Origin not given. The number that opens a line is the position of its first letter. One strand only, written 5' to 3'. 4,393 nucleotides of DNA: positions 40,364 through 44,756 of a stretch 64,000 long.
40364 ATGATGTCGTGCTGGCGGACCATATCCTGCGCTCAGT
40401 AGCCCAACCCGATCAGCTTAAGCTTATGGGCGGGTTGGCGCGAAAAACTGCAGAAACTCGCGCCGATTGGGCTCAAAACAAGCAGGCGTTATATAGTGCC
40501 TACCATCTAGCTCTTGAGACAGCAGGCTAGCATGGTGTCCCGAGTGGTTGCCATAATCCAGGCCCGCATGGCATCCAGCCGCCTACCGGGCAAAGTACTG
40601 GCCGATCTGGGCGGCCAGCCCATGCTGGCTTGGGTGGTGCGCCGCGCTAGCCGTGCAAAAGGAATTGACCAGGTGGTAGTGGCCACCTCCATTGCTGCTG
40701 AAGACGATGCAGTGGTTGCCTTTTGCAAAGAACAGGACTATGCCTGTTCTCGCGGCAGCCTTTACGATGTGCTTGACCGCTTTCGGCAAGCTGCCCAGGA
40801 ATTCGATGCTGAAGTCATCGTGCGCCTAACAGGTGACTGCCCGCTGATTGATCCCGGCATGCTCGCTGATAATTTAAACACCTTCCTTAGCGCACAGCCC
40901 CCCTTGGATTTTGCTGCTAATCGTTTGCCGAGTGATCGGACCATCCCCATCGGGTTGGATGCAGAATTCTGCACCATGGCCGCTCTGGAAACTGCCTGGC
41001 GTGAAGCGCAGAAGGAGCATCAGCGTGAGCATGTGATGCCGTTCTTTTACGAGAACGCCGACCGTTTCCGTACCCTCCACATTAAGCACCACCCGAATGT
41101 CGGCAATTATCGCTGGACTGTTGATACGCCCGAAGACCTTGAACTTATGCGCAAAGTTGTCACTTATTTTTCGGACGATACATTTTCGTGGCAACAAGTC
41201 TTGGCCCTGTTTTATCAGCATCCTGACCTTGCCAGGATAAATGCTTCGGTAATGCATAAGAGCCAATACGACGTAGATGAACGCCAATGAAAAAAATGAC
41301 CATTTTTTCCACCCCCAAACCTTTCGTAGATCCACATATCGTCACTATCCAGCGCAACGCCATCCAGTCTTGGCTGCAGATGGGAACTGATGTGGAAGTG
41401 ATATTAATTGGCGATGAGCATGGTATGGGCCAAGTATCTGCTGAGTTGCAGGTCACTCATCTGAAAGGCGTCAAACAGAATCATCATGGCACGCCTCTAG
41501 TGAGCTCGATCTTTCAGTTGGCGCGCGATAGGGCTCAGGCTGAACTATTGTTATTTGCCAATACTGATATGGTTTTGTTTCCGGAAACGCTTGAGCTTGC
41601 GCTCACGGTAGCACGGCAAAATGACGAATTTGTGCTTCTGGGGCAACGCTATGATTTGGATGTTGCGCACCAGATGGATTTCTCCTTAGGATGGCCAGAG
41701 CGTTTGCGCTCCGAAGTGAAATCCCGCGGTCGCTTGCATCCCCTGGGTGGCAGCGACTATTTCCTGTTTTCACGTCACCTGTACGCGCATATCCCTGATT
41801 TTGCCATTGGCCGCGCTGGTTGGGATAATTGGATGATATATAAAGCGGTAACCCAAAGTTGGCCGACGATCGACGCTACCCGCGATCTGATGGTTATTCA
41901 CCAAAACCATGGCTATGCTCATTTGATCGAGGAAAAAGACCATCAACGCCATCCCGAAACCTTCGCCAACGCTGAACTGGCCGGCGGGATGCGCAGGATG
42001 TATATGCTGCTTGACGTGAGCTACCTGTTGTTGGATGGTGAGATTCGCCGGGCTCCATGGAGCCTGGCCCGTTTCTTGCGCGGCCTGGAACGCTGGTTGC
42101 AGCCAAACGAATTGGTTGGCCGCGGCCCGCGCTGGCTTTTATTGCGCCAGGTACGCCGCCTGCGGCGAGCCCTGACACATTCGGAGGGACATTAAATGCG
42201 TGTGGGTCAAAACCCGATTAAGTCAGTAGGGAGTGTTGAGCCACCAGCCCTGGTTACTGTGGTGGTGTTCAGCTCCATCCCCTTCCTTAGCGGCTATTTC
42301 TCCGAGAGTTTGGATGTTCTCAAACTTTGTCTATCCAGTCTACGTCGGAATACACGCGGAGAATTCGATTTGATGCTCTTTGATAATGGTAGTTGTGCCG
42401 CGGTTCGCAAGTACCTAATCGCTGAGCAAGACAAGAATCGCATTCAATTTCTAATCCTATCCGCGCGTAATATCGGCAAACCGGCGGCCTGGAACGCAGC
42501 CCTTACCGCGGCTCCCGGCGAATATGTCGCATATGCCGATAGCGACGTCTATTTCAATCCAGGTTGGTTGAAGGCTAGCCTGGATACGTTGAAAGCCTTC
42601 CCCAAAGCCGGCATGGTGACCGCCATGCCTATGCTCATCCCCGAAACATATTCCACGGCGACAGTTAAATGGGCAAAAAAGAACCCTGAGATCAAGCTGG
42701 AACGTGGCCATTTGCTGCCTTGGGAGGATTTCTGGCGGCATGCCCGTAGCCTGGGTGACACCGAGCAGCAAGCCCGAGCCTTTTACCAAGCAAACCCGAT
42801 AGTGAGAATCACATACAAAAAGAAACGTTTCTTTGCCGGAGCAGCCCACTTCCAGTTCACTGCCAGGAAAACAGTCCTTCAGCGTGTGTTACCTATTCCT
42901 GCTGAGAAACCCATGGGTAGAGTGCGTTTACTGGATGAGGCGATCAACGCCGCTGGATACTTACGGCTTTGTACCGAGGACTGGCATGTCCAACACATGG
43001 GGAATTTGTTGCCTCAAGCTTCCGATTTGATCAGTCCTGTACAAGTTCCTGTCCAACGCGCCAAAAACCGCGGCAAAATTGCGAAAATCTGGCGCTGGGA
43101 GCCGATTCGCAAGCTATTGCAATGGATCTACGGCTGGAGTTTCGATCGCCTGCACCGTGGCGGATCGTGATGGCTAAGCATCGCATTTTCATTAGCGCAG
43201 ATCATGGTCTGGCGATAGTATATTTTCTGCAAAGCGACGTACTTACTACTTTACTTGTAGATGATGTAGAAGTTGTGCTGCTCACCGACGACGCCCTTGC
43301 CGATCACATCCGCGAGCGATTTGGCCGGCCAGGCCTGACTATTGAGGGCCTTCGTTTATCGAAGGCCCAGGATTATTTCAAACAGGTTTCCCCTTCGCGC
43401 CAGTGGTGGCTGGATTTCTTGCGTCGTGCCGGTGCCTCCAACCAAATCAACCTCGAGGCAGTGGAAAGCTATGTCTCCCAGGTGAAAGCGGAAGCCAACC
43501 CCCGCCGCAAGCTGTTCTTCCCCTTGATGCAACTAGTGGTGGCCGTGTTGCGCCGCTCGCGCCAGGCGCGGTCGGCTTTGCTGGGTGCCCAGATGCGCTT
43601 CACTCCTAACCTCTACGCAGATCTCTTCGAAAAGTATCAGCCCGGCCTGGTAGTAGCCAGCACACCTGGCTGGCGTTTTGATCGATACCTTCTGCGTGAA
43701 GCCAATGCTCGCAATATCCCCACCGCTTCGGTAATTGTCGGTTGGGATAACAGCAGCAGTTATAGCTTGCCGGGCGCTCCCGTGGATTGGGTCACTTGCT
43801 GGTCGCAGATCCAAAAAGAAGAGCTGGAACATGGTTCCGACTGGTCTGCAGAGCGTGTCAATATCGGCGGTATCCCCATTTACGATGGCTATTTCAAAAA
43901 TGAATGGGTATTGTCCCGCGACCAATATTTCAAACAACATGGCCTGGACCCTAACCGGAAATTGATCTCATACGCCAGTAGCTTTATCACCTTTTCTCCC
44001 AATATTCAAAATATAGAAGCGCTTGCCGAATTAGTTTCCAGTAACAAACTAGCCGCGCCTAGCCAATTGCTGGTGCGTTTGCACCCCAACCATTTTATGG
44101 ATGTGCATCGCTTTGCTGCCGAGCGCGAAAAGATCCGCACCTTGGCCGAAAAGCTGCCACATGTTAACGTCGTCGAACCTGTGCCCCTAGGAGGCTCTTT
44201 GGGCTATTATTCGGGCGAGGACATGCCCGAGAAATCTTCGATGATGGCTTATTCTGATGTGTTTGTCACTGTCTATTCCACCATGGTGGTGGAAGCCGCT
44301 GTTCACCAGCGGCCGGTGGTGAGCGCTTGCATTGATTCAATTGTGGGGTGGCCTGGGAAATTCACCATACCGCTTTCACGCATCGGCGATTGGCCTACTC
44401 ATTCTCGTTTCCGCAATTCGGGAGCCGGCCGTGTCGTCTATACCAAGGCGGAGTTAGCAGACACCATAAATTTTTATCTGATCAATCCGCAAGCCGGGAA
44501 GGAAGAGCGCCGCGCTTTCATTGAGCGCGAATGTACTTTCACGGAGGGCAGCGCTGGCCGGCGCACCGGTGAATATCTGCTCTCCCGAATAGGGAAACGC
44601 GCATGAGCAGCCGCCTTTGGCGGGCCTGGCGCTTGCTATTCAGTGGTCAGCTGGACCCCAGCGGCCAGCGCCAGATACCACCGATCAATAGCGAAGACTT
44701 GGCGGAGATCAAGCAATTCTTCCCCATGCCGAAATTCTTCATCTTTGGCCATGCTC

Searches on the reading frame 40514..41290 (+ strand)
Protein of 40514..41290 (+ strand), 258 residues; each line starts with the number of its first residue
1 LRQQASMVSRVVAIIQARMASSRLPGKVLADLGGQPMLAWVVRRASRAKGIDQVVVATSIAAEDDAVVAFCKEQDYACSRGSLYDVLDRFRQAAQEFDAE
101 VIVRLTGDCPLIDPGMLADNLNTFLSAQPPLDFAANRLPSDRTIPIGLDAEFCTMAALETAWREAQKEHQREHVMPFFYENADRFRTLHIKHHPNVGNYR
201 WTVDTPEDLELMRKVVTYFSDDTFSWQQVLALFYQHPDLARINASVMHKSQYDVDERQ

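Call 10: search_protein_families(library=pfam, proteins=[window:40514-41290:+], max_evalue=0.001)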
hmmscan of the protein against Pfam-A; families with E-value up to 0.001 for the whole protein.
window:40514-41290:+ (258 aa): 2 families
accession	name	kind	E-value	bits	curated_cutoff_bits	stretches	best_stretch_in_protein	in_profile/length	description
PF02348.25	CTP_transf_3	-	1.2e-35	123.7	22.6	1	12-215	1-205/217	Cytidylyltransferase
PF12804.13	NTP_transf_3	-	2.3e-08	34.8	27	1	21-127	9-114/160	MobA-like NTP transferase domain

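Call 14: search_protein_families(library=ncbifam, proteins=[window:40514-41290:+], max_evalue=0.01)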
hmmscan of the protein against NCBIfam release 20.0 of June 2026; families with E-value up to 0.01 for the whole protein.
window:40514-41290:+ (258 aa): 11 families
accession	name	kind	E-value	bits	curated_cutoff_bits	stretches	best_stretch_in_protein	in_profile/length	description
NF009905.0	PRK13368.1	subfamily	7e-24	84.5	255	1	10-125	2-115/243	3-deoxy-manno-octulosonate cytidylyltransferase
NF003952.0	PRK05450.1-5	subfamily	2e-23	82.9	193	1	10-128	2-120/250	3-deoxy-manno-octulosonate cytidylyltransferase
NF003948.0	PRK05450.1-1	equivalog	2.6e-18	66.1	281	1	9-124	4-120/248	3-deoxy-manno-octulosonate cytidylyltransferase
NF003950.0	PRK05450.1-3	subfamily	8.2e-18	64.6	234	1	10-135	2-127/248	3-deoxy-manno-octulosonate cytidylyltransferase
TIGR00466.1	kdsB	equivalog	8.3e-14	51.6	155.2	1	12-121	4-116/241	3-deoxy-manno-octulosonate cytidylyltransferase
TIGR03584.1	PseF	equivalog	3.9e-10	39.7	205.7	1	12-152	1-150/222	pseudaminic acid cytidylyltransferase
NF010938.0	PRK14358.1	equivalog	4e-07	29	500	1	11-122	12-122/481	bifunctional N-acetylglucosamine-1-phosphate uridyltransferase/glucosamine-1-phosphate acetyltransferase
NF010933.0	PRK14353.1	equivalog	7.8e-06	24.8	505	1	16-121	16-121/453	bifunctional UDP-N-acetylglucosamine diphosphorylase/glucosamine-1-phosphate N-acetyltransferase GlmU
TIGR01173.1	glmU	equivalog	1.3e-05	24.3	366.85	1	18-118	13-111/452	bifunctional UDP-N-acetylglucosamine diphosphorylase/glucosamine-1-phosphate N-acetyltransferase GlmU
NF010935.0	PRK14355.1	equivalog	5.3e-05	22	718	1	16-123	14-120/459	bifunctional UDP-N-acetylglucosamine diphosphorylase/glucosamine-1-phosphate N-acetyltransferase GlmU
NF010934.1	PRK14354.1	equivalog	0.0015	17.1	450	1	17-122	11-113/447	bifunctional UDP-N-acetylglucosamine diphosphorylase/glucosamine-1-phosphate N-acetyltransferase GlmU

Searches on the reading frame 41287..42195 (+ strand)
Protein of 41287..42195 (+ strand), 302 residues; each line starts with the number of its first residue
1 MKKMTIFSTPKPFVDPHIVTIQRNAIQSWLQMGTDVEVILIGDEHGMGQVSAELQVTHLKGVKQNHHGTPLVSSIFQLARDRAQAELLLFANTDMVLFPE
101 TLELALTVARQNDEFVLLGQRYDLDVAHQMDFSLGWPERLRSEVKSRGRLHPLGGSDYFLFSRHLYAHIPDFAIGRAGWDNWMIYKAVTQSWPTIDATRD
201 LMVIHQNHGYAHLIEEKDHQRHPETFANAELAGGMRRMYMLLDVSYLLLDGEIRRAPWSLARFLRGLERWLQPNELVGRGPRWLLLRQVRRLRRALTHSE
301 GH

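Call 10: search_protein_families(library=pfam, proteins=[window:41287-42195:+], max_evalue=0.001)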
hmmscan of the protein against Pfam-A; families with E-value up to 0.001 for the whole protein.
window:41287-42195:+ (302 aa): 0 families

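Call 81: search_solved_structures(query=window:41287-42195:+, max_evalue=10)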
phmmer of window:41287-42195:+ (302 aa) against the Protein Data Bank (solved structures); distinct sequences matched with E-value up to 10: 0.

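Call 98: search_protein_families(library=pfam, proteins=[window:41287-42195:+], max_evalue=1)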
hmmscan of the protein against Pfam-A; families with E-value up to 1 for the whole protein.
window:41287-42195:+ (302 aa): 1 family
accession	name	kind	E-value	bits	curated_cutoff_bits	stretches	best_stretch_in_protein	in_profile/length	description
PF12804.13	NTP_transf_3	-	0.018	15.7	27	1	10-117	15-120/160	MobA-like NTP transferase domain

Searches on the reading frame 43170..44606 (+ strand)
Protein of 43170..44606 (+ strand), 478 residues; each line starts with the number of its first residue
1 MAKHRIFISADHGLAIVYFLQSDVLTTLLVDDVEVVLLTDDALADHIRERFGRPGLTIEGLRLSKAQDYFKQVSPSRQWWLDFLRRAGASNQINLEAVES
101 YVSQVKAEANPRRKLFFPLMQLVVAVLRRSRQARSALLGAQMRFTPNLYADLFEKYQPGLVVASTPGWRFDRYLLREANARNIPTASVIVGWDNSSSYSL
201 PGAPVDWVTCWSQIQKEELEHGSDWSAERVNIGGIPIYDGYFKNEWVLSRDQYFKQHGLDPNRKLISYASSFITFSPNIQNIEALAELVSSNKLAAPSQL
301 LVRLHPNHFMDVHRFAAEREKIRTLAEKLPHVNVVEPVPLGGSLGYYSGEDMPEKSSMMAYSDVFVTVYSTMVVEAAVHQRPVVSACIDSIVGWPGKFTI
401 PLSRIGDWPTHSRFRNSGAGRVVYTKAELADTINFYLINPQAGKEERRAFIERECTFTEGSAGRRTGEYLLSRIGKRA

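Call 7: search_protein_families(library=pfam, proteins=[window:43170-44606:+], max_evalue=1)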
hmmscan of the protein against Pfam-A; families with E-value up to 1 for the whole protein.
window:43170-44606:+ (478 aa): 2 families
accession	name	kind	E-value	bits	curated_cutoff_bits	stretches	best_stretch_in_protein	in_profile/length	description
PF04464.20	Glyphos_transf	-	1.3e-06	28.1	22.1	2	219-389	149-295/367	CDP-Glycerol:Poly(glycerophosphate) glycerophosphotransferase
PF17342.7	DUF5372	-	0.16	12.5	25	0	397-432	36-70/78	Family of unknown function (DUF5372)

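Call 14: search_protein_families(library=ncbifam, proteins=[window:43170-44606:+], max_evalue=0.01)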
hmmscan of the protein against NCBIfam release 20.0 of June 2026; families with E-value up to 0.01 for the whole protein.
window:43170-44606:+ (478 aa): 2 families
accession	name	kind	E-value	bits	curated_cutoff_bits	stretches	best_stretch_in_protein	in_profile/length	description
NF046086.1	BFO_1060_trans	domain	4.8e-09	35.8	200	1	149-273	39-171/365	BFO_1060 family glycosyltransferase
NF010134.0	PRK13608.1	equivalog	0.00093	18.3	557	1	155-269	102-208/391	diglucosyl diacylglycerol synthase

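Call 95: search_solved_structures(query=window:43170-44606:+, max_evalue=1)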
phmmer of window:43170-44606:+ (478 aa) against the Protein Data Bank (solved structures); distinct sequences matched with E-value up to 1: 0.
